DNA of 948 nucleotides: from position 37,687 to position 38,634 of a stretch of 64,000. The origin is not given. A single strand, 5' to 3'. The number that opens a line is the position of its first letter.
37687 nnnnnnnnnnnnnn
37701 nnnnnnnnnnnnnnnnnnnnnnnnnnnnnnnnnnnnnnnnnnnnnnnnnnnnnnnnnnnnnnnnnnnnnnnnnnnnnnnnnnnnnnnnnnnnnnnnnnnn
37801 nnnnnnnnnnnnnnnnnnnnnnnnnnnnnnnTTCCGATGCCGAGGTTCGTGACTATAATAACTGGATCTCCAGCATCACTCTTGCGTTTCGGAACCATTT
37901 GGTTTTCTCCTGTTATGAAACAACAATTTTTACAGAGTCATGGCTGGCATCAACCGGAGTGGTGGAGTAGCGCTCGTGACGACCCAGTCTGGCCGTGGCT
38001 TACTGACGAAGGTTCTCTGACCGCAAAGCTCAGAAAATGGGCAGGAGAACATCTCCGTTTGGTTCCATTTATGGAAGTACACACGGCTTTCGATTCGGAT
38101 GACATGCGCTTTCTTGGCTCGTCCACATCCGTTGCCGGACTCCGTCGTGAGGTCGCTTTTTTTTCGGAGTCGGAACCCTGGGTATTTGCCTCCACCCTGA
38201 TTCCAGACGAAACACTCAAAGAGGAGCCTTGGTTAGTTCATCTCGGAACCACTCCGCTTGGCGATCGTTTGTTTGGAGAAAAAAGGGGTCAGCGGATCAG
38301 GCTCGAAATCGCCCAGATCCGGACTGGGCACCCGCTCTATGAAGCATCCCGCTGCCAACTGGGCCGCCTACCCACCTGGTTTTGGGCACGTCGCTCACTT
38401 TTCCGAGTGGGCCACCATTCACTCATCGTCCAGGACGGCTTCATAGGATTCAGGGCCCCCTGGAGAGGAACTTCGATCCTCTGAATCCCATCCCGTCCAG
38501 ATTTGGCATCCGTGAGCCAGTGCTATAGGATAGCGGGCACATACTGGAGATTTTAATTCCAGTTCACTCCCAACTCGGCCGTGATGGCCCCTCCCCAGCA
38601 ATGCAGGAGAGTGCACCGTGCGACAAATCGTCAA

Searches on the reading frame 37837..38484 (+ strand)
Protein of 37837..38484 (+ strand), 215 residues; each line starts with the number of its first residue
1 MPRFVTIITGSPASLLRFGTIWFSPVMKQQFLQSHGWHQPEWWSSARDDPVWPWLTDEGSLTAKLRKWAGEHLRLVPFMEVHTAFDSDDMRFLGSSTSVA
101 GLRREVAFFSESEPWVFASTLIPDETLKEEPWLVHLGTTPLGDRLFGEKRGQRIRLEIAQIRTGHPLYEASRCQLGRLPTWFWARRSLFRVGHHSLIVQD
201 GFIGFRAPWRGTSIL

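Call 3: search_protein_families(library=pfam, proteins=[window:37837-38484:+], max_evalue=0.01)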
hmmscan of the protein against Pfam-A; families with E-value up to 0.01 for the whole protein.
window:37837-38484:+ (215 aa): 1 family
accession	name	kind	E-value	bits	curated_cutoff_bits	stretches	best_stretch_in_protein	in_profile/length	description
PF04345.18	Chor_lyase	-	5.4e-22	78.7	23.6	1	37-203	7-158/168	Chorismate lyase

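Call 4: search_protein_families(library=ncbifam, proteins=[window:37837-38484:+], max_evalue=0.01)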
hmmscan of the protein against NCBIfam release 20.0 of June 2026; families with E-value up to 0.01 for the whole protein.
window:37837-38484:+ (215 aa): 1 family
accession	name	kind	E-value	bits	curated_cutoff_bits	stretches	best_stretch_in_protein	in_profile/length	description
NF008656.0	PRK11655.1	equivalog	2.2e-14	53.1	191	1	45-160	19-134/169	chorismate lyase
